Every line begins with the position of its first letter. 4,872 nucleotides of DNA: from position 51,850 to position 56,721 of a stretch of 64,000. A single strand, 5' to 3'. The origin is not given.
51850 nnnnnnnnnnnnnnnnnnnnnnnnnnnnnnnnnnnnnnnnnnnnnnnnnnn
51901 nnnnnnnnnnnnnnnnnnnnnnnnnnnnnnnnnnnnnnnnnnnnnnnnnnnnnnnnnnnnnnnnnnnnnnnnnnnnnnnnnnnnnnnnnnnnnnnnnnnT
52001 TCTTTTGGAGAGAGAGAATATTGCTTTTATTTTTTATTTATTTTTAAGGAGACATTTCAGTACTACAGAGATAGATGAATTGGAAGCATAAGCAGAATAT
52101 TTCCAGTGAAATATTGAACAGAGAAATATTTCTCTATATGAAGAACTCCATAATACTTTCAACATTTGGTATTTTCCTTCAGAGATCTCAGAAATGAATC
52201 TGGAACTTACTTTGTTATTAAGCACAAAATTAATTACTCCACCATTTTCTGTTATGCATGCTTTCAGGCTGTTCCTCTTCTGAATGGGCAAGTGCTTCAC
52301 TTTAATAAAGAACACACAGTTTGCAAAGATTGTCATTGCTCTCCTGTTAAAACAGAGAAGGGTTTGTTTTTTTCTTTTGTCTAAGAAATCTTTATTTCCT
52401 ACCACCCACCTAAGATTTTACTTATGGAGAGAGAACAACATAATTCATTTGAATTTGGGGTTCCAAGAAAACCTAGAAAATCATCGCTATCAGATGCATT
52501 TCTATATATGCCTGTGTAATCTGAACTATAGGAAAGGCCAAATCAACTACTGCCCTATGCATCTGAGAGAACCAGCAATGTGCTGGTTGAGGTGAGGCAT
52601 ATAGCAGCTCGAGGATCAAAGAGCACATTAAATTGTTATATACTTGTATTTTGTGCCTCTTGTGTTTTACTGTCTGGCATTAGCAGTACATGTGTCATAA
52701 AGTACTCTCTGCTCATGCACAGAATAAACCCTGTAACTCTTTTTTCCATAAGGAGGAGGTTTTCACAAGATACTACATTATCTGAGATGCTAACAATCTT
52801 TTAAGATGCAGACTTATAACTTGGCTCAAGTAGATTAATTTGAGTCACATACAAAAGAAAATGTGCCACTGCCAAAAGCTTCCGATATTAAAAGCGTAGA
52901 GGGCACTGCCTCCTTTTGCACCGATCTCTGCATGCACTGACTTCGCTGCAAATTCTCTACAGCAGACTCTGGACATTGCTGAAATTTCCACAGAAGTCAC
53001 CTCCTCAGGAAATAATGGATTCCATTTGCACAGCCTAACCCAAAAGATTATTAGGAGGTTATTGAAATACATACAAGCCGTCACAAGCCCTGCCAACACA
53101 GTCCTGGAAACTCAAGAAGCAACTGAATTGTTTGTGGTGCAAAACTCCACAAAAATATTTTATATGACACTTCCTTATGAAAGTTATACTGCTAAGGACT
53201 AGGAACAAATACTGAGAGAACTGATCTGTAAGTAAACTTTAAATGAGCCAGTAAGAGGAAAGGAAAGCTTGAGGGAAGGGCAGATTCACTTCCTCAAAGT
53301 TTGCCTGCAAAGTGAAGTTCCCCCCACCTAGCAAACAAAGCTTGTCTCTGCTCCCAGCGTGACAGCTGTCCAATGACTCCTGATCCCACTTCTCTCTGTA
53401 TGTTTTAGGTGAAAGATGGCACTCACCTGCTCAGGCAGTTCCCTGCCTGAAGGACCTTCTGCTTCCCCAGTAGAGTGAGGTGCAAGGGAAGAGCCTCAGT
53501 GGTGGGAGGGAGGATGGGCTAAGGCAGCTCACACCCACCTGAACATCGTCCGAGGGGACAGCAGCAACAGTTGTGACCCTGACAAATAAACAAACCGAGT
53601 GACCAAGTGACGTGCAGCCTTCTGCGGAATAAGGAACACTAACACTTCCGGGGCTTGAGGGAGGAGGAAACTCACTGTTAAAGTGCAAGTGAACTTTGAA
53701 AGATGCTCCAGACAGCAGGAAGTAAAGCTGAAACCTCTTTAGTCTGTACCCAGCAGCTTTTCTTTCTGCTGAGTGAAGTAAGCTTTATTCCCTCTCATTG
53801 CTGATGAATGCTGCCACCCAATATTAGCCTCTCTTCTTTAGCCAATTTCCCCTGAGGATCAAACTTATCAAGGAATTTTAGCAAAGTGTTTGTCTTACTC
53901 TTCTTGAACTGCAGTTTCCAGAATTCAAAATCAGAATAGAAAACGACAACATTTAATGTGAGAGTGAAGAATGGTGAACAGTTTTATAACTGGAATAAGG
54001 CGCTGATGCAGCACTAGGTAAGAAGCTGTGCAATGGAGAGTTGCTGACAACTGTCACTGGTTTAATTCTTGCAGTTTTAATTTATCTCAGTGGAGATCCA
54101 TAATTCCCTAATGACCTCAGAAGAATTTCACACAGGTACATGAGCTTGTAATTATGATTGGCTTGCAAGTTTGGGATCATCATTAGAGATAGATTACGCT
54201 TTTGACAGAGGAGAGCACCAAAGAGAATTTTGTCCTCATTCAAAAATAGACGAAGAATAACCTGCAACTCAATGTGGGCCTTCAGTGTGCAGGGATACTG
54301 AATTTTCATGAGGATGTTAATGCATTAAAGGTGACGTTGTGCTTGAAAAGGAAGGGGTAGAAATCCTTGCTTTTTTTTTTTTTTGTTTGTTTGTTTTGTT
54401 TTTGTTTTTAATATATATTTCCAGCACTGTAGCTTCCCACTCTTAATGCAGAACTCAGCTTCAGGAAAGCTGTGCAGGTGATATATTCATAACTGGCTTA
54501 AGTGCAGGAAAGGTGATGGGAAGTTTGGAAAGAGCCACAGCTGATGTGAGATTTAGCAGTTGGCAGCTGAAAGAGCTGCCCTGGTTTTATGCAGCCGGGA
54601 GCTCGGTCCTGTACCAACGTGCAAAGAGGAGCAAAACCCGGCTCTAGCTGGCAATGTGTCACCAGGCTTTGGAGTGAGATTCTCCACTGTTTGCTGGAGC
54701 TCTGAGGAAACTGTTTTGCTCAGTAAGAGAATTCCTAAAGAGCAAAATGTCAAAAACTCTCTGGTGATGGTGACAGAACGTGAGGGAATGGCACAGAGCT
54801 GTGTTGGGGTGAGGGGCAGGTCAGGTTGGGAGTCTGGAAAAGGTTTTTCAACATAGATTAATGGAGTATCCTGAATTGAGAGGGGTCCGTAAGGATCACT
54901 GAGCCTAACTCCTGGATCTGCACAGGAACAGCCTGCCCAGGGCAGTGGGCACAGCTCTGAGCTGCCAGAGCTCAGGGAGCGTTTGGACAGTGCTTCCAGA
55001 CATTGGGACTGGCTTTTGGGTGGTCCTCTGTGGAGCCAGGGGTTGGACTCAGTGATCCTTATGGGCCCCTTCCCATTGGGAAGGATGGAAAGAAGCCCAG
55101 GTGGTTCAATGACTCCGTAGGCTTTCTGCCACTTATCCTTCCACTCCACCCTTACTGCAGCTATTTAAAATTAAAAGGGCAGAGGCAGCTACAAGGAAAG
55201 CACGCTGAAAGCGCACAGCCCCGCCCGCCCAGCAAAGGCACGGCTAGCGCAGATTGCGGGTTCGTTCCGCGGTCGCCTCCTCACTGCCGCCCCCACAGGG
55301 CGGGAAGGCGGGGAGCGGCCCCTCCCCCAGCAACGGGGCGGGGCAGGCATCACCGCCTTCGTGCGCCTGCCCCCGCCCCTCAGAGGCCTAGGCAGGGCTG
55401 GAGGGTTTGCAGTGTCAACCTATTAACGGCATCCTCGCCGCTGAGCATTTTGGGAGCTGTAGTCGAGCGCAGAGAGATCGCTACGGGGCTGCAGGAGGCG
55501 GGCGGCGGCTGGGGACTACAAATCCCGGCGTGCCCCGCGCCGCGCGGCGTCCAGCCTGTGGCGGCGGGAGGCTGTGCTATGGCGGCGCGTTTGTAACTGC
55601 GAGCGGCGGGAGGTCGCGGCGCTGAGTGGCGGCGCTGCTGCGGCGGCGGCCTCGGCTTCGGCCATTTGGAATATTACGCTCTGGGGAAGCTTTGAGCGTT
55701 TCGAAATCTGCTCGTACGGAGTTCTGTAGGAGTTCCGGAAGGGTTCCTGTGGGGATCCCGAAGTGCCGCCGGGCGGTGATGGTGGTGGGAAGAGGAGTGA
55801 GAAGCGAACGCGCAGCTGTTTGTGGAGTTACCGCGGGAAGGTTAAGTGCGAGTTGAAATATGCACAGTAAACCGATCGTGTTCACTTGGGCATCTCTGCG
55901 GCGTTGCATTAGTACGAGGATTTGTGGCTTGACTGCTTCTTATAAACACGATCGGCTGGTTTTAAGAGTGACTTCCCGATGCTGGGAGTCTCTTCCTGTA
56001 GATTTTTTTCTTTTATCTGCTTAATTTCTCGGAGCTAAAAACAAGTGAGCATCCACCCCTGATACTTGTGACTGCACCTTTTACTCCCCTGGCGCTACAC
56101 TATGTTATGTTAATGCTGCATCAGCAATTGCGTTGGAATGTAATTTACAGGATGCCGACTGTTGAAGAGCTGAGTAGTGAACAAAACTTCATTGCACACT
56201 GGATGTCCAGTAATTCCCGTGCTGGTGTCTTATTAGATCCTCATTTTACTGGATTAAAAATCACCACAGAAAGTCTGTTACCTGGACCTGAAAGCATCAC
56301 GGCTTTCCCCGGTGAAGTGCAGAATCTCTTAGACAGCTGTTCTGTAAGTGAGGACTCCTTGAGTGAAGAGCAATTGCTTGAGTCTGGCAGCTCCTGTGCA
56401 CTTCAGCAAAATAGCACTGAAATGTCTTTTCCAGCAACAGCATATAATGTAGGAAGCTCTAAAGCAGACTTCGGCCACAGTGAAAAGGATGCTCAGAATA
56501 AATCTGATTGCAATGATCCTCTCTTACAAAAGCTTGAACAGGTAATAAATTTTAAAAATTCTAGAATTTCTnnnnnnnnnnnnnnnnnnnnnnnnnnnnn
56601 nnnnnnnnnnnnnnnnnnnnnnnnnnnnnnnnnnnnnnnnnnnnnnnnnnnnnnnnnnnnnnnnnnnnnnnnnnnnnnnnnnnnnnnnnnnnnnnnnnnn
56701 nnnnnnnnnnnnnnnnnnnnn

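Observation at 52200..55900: PARP4 has no promoter-like sequence at its first coding exon. I predict a non-coding exon 1 inside the CENPJ CpG island, making it a bidirectional promoter.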

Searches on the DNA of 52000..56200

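Call 44: search_rna_families(source=window, start=52000, end=56200, threshold=evalue, max_evalue=1)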
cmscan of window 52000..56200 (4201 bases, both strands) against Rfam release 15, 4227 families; matches with E-value up to 1: 5.
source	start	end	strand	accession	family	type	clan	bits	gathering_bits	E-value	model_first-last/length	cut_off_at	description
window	52361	52491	+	RF02368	Yfr21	Gene; sRNA;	-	28.7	100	0.13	1-205/205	no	Cyanobacterial functional RNA 21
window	55331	55380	-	RF03924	mir-1228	Gene; miRNA;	-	26.5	88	0.26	1-73/73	no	mir-1228 microRNA precursor family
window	52328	52447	-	RF02320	TtnuHACA13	Gene; snRNA; snoRNA; HACA-box;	-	24.9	100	0.28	1-134/134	no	Tetrahymena snoRNA TtnuHACA13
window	55334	55382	+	RF03397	mir-1234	Gene; miRNA;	-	24.3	70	0.85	1-57/57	no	mir-1234 microRNA precursor family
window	53697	53785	-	RF03967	mir-1270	Gene; miRNA;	-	23.9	90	0.088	1-83/83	no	mir-1270 microRNA precursor family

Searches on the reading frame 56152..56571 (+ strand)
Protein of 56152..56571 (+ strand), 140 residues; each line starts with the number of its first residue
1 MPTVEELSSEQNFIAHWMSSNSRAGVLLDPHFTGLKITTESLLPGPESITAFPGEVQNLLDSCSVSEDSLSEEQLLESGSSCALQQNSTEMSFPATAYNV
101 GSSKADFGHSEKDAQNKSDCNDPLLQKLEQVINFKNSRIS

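Call 15: find_homologous_proteins(query=window:56152-56571:+, max_evalue=0.001)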
Query seq(140 aa) (140 aa): 18 proteins with E <= 0.001 among 44 candidates.
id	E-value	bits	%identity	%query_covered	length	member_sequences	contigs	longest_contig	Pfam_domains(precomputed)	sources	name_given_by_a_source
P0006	1.0e-72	260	91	95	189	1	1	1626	-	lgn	-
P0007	1.7e-64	234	83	95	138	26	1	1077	-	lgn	-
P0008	1.5e-49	185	72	94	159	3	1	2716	-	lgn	-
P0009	3.4e-49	184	73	94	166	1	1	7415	-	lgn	-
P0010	2.5e-47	178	71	94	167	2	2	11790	-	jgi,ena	-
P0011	1.3e-46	176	71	94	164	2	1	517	-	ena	-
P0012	1.1e-45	173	72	94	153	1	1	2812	-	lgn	-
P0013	3.9e-43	164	67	96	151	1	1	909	-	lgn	-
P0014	5.9e-43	164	69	94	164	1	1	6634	-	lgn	-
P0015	4.9e-42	161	66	94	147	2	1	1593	-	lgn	-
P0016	2.4e-40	155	64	94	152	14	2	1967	-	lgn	-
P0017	3.2e-39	152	63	99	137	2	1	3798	-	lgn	-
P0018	4.8e-39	151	63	96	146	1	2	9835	-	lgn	-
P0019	1.2e-37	147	64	95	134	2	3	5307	-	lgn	-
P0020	5.1e-37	145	61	94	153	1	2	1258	-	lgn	-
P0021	9.7e-37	144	62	94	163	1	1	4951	-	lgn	-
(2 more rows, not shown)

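Call 17: find_encoding_contigs(protein=P0010, flank=10000, max_places=4)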
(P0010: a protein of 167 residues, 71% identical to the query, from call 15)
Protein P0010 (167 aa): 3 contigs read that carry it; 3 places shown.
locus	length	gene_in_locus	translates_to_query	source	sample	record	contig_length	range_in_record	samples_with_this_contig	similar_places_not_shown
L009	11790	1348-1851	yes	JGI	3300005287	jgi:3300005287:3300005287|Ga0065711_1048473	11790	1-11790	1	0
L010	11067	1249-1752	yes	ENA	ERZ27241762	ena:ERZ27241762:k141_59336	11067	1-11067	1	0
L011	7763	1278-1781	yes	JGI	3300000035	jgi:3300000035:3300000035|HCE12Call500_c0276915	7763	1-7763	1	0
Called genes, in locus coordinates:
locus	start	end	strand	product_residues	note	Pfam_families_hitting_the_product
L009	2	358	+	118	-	?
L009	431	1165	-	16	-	-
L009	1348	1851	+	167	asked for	-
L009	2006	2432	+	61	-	-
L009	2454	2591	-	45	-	-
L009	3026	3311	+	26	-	-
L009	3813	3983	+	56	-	-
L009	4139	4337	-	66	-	-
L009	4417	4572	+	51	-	-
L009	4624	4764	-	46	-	-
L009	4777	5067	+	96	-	-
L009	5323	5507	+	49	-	-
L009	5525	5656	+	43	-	-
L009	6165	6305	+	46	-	-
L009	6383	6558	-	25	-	-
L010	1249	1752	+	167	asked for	-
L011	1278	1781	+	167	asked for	-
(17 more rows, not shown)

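Call 18: find_encoding_contigs(protein=P0018, flank=10000, max_places=4)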
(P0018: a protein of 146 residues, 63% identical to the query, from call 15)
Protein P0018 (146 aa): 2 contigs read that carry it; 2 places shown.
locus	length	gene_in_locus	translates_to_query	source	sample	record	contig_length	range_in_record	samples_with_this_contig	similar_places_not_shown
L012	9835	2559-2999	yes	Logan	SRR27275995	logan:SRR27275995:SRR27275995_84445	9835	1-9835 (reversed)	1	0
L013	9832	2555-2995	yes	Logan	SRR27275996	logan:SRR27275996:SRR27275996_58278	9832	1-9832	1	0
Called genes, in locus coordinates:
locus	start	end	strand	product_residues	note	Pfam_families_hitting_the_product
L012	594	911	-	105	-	-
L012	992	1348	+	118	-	-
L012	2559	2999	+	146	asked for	-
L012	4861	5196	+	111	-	-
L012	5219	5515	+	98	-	-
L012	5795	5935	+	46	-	-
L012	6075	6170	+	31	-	-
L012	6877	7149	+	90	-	PF25779:Tubulin-bind_CPAP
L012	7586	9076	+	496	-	-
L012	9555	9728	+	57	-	-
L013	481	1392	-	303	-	-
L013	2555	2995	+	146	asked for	-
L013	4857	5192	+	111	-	-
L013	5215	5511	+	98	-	-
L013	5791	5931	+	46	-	-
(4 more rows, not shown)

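Call 19: find_encoding_contigs(protein=P0009, flank=10000, max_places=4)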
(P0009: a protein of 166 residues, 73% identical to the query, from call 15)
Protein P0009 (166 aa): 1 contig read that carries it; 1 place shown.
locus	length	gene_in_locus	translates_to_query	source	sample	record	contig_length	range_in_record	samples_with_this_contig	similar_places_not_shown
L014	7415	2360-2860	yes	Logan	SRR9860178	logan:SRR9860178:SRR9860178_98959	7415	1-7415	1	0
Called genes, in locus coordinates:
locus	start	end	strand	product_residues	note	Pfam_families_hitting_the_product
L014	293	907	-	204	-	-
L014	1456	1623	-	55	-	-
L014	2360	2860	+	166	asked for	-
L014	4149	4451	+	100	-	-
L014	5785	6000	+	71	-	-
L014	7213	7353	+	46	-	-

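Call 20: find_encoding_contigs(protein=P0014, flank=10000, max_places=4)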
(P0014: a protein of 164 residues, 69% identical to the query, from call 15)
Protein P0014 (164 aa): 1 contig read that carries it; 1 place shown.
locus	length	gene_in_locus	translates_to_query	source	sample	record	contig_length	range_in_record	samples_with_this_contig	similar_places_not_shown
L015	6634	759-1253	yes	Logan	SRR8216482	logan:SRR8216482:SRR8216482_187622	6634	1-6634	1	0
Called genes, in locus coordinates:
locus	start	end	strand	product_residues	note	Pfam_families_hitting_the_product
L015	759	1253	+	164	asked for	-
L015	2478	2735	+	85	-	-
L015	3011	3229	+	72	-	-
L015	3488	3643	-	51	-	-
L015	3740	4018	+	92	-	-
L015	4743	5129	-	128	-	-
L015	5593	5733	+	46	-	-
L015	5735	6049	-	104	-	-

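Call 27: find_encoding_contigs(protein=P0006, flank=10000, max_places=4)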
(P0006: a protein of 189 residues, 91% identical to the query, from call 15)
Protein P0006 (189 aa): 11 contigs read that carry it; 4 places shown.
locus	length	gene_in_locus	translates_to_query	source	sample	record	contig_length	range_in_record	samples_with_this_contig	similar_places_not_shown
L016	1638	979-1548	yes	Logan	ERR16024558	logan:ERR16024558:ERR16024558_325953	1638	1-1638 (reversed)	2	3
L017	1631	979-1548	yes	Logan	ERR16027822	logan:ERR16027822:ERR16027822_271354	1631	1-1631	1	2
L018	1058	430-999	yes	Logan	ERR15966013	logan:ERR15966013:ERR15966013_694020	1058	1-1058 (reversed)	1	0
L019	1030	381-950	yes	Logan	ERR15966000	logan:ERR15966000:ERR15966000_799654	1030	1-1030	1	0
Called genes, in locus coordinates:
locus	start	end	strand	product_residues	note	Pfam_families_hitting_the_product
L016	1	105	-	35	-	?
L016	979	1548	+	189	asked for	-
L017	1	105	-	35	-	?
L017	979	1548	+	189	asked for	-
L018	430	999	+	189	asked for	-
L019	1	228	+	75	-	?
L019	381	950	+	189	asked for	-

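Call 28: find_encoding_contigs(protein=P0019, flank=10000, max_places=4)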
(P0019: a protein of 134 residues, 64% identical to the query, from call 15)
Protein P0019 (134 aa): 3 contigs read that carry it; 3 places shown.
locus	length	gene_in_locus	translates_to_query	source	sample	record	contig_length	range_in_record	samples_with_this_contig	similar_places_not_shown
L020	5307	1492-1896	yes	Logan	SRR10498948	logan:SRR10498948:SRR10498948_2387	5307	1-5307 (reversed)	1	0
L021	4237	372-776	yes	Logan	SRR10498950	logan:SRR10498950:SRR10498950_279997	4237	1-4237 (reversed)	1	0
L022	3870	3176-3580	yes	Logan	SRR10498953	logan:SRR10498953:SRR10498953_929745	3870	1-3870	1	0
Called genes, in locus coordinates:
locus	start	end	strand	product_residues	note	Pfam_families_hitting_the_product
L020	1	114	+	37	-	?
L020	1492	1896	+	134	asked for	-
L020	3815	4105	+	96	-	-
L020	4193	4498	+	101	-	-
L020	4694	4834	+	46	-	-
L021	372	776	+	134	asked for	-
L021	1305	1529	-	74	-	-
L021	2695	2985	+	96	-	-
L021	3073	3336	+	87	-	-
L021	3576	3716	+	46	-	-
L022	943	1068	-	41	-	-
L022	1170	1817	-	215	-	-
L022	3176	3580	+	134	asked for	-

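Call 29: find_encoding_contigs(protein=P0021, flank=10000, max_places=4)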
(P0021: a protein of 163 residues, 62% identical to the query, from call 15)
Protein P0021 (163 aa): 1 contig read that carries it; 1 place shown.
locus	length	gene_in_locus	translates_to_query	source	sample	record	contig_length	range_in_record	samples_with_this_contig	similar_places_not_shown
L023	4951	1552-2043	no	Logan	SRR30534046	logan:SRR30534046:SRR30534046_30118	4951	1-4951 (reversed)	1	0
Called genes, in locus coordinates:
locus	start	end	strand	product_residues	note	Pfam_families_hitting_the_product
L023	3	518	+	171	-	?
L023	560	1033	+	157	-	-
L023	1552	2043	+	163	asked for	-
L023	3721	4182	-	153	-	-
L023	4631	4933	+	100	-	-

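Call 30: find_encoding_contigs(protein=P0017, flank=10000, max_places=4)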
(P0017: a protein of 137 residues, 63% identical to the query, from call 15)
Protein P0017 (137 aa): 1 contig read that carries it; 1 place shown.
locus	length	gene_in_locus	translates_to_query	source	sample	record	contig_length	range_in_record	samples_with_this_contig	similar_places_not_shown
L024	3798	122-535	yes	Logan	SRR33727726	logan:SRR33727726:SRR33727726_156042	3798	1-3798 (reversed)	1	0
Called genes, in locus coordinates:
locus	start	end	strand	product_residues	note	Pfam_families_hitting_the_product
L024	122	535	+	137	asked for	-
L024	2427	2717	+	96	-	-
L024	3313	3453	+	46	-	-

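Call 53: find_encoding_contigs(protein=P0008, flank=10000, max_places=4)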
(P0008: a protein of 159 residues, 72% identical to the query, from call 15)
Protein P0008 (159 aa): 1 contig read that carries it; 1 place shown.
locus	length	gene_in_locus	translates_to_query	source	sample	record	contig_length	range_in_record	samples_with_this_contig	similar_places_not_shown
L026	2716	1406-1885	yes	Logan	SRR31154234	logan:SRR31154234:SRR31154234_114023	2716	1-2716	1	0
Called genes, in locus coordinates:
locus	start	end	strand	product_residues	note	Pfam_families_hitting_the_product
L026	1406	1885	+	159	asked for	-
